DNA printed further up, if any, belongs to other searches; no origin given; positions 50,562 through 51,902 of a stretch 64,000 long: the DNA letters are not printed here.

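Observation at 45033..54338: Plus-strand glycosylation island: GT26 + GT4 + three tandem paralogous GT4 genes (shared PVPPP N-termini) + glgA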

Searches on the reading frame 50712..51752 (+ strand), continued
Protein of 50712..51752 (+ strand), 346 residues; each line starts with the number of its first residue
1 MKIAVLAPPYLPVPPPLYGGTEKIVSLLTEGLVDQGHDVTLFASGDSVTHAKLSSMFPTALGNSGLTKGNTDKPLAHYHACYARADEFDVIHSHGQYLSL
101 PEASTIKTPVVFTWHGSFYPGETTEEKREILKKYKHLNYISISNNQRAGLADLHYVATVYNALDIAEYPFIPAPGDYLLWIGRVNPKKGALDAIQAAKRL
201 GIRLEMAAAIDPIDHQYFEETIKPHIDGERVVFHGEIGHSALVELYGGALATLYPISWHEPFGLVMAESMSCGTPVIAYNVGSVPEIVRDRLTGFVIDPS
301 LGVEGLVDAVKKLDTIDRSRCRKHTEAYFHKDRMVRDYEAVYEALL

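Call 30: find_encoding_contigs(protein=P0022, flank=10000, max_places=2)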
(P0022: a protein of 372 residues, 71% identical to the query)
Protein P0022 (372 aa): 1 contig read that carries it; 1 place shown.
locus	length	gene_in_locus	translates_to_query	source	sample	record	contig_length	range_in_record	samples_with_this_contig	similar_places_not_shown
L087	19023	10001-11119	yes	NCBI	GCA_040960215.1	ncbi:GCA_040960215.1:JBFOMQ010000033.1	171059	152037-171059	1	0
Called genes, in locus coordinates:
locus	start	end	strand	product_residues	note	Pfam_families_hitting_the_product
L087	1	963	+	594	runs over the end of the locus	-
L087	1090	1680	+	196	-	-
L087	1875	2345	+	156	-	-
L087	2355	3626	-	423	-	PF08308:PEGA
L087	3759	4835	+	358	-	PF06723:MreB_Mbl, PF00022:Actin (weak), PF00012:HSP70, PF14450:FtsA, PF06723:MreB_Mbl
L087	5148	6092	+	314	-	PF03808:Glyco_tran_WecG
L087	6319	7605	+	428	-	PF13439:Glyco_transf_4, PF13477:Glyco_trans_4_2 (faint), PF13579:Glyco_trans_4_4, PF20706:GT4-conflict (weak), PF00534:Glycos_transf_1, PF13692:Glyco_trans_1_4, PF13524:Glyco_trans_1_2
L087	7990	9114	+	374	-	PF00534:Glycos_transf_1, PF13692:Glyco_trans_1_4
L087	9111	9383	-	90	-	-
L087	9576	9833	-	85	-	-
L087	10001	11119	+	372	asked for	PF13439:Glyco_transf_4, PF13579:Glyco_trans_4_4 (weak), PF00534:Glycos_transf_1, PF13692:Glyco_trans_1_4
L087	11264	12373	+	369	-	PF13439:Glyco_transf_4, PF13579:Glyco_trans_4_4, PF00534:Glycos_transf_1, PF13692:Glyco_trans_1_4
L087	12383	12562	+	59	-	-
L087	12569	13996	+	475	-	PF08323:Glyco_transf_5, PF13439:Glyco_transf_4 (weak), PF13579:Glyco_trans_4_4 (faint), PF20706:GT4-conflict, PF00534:Glycos_transf_1, PF13692:Glyco_trans_1_4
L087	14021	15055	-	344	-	-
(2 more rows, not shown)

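Call 31: find_encoding_contigs(protein=P0104, flank=10000, max_places=1)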
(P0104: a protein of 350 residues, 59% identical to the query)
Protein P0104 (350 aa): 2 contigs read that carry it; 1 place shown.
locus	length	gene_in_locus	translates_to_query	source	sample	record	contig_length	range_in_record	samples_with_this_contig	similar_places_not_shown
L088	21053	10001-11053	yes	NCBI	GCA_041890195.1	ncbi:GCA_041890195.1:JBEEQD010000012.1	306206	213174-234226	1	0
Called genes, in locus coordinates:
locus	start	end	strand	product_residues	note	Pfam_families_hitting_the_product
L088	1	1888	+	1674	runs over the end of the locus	-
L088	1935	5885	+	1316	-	PF00912:Transgly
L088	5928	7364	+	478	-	PF00905:Transpeptidase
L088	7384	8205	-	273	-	-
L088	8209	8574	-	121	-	-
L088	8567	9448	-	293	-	PF16285:DUF4931_N, PF01087:GalP_UDP_transf (weak), PF16268:DUF4921 (faint)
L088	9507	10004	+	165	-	PF01195:Pept_tRNA_hydro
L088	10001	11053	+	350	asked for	PF13439:Glyco_transf_4, PF00534:Glycos_transf_1, PF13692:Glyco_trans_1_4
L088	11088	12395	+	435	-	PF00534:Glycos_transf_1, PF13692:Glyco_trans_1_4 (weak)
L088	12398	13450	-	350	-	-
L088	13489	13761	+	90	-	-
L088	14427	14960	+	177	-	-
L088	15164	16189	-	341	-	PF00704:Glyco_hydro_18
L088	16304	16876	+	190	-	PF00462:Glutaredoxin (weak)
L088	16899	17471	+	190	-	PF00293:NUDIX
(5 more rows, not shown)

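Call 32: find_encoding_contigs(protein=P0113, flank=10000, max_places=1)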
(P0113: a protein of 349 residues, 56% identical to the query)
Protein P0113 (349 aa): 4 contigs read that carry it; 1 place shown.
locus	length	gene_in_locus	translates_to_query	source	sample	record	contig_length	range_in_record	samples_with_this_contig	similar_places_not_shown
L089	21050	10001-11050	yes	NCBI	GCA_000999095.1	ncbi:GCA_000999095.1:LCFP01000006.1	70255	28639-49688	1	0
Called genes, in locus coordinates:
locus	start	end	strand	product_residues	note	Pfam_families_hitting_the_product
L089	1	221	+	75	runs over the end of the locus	PF18893:DUF5652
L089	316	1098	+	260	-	PF13489:Methyltransf_23, PF13847:Methyltransf_31, PF08241:Methyltransf_11, PF08242:Methyltransf_12, PF13649:Methyltransf_25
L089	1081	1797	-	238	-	-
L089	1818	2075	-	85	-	PF16325:Peptidase_U32_C (weak)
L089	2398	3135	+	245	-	PF04203:Sortase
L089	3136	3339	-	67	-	-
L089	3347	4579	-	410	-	PF08308:PEGA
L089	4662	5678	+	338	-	PF06723:MreB_Mbl, PF00022:Actin (faint), PF00012:HSP70, PF14450:FtsA (weak)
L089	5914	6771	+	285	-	PF03808:Glyco_tran_WecG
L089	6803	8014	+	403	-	PF13439:Glyco_transf_4, PF13477:Glyco_trans_4_2 (weak), PF13579:Glyco_trans_4_4, PF20706:GT4-conflict, PF00534:Glycos_transf_1, PF13692:Glyco_trans_1_4, PF13524:Glyco_trans_1_2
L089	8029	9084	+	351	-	PF13439:Glyco_transf_4 (faint), PF00534:Glycos_transf_1, PF13692:Glyco_trans_1_4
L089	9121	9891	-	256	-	PF04203:Sortase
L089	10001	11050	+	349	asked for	PF13439:Glyco_transf_4, PF00534:Glycos_transf_1, PF13692:Glyco_trans_1_4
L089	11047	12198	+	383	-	PF13439:Glyco_transf_4, PF00534:Glycos_transf_1, PF13692:Glyco_trans_1_4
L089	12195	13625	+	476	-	PF08323:Glyco_transf_5, PF13439:Glyco_transf_4 (weak), PF00534:Glycos_transf_1, PF13692:Glyco_trans_1_4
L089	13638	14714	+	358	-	PF01467:CTP_transf_like, PF04019:DUF359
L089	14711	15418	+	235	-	PF01182:Glucosamine_iso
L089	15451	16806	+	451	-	PF24517:CBM96, PF00404:Dockerin_1 (faint)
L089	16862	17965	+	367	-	PF07705:CARDB (weak), PF00404:Dockerin_1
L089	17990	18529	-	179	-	-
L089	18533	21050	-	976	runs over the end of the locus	PF01011:PQQ (faint), PF13360:PQQ_2, PF13570:Beta-prop_ACSF4, PF00404:Dockerin_1 (faint)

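Call 33: find_encoding_contigs(protein=P0108, flank=10000, max_places=1)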
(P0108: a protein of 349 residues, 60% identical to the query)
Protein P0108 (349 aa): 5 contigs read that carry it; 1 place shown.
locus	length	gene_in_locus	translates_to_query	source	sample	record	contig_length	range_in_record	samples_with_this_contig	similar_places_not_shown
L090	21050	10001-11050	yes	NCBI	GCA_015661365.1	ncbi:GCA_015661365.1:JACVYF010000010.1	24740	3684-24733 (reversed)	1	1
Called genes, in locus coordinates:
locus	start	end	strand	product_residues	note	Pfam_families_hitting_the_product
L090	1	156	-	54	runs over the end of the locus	?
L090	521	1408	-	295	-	-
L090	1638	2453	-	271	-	-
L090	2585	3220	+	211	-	PF04203:Sortase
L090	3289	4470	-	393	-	PF08308:PEGA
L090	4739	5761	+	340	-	PF00022:Actin (faint), PF06723:MreB_Mbl, PF00012:HSP70, PF14450:FtsA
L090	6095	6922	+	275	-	PF03808:Glyco_tran_WecG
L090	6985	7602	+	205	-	PF02698:DUF218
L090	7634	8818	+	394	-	PF13439:Glyco_transf_4, PF13477:Glyco_trans_4_2, PF13579:Glyco_trans_4_4, PF20706:GT4-conflict (weak), PF00534:Glycos_transf_1, PF13692:Glyco_trans_1_4, PF13524:Glyco_trans_1_2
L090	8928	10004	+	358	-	PF13439:Glyco_transf_4 (faint), PF00534:Glycos_transf_1, PF13692:Glyco_trans_1_4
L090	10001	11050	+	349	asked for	PF13439:Glyco_transf_4, PF13579:Glyco_trans_4_4 (weak), PF00534:Glycos_transf_1, PF13692:Glyco_trans_1_4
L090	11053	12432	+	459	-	PF08323:Glyco_transf_5, PF13439:Glyco_transf_4 (faint), PF00534:Glycos_transf_1, PF13692:Glyco_trans_1_4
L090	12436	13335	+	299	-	PF01087:GalP_UDP_transf, PF02744:GalP_UDP_tr_C (faint)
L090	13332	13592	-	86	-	PF02823:ATP-synt_DE_N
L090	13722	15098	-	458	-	PF00006:ATP-synt_ab, PF22919:ATP-synt_VA_C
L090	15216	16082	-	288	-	PF00231:ATP-synt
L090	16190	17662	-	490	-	PF00006:ATP-synt_ab, PF00306:ATP-synt_ab_C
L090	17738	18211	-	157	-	-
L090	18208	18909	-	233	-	-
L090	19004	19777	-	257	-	-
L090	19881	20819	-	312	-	-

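Call 54: search_protein_families(library=pfam, proteins=[L024:3759-4742:-, L024:5237-5701:+, L024:5948-6535:+, L024:6528-7355:+, L024:7348-7842:+, L024:12333-13301:+, L024:14360-15505:-, L024:15748-17454:+, L024:17462-18616:+, L024:1577-3100:-], max_evalue=0.001)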
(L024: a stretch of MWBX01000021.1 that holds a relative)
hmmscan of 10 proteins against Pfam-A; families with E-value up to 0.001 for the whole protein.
L024:3759-4742:- (327 aa): 2 families
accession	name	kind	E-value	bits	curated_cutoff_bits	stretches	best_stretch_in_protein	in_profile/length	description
PF01769.21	MgtE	-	2.7e-19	70.1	27.6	1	198-318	1-125/125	Divalent cation transporter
PF00571.33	CBS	-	8.7e-16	58.4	24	2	74-127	2-55/57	CBS domain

L024:5237-5701:+ (154 aa): 2 families
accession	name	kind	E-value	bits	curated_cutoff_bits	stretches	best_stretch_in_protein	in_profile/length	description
PF01272.25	GreA_GreB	-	9.1e-19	67.7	26.9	1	79-151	2-77/77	Transcription elongation factor, GreA/GreB, C-term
PF03449.20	GreA_GreB_N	-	0.00016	22.3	24.5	0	7-73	3-69/71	Transcription elongation factor, N-terminal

L024:5948-6535:+ (195 aa): 1 family
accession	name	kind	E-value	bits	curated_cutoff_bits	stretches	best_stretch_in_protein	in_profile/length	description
PF07690.21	MFS_1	-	3.8e-14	52.8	33.4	1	16-185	6-172/347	Major Facilitator Superfamily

L024:6528-7355:+ (275 aa): 1 family
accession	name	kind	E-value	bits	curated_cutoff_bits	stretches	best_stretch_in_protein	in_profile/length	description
PF01063.24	Aminotran_4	-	9.6e-43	147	28.5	1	31-247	1-223/223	Amino-transferase class IV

L024:7348-7842:+ (164 aa): 2 families
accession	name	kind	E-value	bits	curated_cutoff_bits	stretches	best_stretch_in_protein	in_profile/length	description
PF00924.24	MS_channel_2nd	-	7.9e-17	61.6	20.2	1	101-157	2-58/68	Mechanosensitive ion channel, beta-domain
PF21088.3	MS_channel_1st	-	5.4e-09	36.3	23.1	1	60-98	3-41/42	Mechanosensitive ion channel, transmembrane helices 2/3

L024:12333-13301:+ (322 aa): 3 families
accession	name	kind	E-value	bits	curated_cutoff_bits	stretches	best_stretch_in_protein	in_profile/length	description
PF01636.29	APH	-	2.7e-08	34.3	23.2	1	206-249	170-214/239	Phosphotransferase enzyme family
PF01633.27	Choline_kinase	-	4.3e-07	30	29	1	66-242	29-202/300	Choline/ethanolamine kinase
PF19974.5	TCAD9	-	1.2e-06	28.4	40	1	207-250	300-344/429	Ternary complex associated domain 9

L024:14360-15505:- (381 aa): 2 families
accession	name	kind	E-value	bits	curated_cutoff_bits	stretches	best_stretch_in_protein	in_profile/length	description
PF22422.2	MGH1-like_GH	-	2.2e-17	64.1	27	1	197-342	184-330/356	Mannosylglycerate hydrolase MGH1-like glycoside hydrolase domain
PF06202.20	GDE_C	-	4.5e-16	59.2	21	1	101-376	73-366/367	Amylo-alpha-1,6-glucosidase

L024:15748-17454:+ (568 aa): 6 families
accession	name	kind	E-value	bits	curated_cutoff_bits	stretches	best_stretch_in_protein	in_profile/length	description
PF08275.17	DNAG_N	-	1.8e-43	148.1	26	1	118-246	1-128/128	DNA primase catalytic core, N-terminal domain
PF01807.25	Zn_ribbon_DnaG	-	3.2e-35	120.3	24.9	1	4-97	4-96/98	CHC2 zinc finger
PF13155.12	Toprim_2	-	3.9e-18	66.1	22.1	1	256-339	1-86/88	Toprim-like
PF13662.12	Toprim_4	-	1.3e-11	45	25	1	255-329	3-84/85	Toprim domain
PF01751.28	Toprim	-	3.4e-09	37.2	23.1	1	256-328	3-93/96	Toprim domain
PF10410.14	DnaB_bind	-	2.9e-08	34.3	20.6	1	358-413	1-56/56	DnaB-helicase binding domain of primase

L024:17462-18616:+ (384 aa): 5 families
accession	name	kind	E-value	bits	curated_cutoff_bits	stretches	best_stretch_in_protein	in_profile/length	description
PF04542.20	Sigma70_r2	-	1.6e-21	76.3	24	1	150-222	1-71/71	Sigma-70 region 2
PF04539.22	Sigma70_r3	-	1.1e-17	64.3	25.3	1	231-302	1-71/78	Sigma-70 region 3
PF04545.22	Sigma70_r4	-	1.6e-17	63.2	24.1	1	322-374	2-50/50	Sigma-70, region 4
PF00140.25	Sigma70_r1_2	-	7.2e-13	48.7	22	1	112-144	1-33/34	Sigma-70 factor, region 1.2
PF03979.19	Sigma70_r1_1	-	2e-08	34.5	22.5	1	37-100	4-69/81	Sigma-70 factor, region 1.1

L024:1577-3100:- (507 aa): 3 families
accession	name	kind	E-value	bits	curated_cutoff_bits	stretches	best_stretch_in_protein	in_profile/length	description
PF16199.10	Radical_SAM_C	-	3.3e-18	66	31.9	1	287-365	1-82/85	Radical_SAM C-terminal domain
PF04055.27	Radical_SAM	-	2.4e-17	64.1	29.5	1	85-276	7-163/166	Radical SAM superfamily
PF13673.13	Acetyltransf_10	-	1.6e-05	25.3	23.6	1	453-499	63-111/128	Acetyltransferase (GNAT) domain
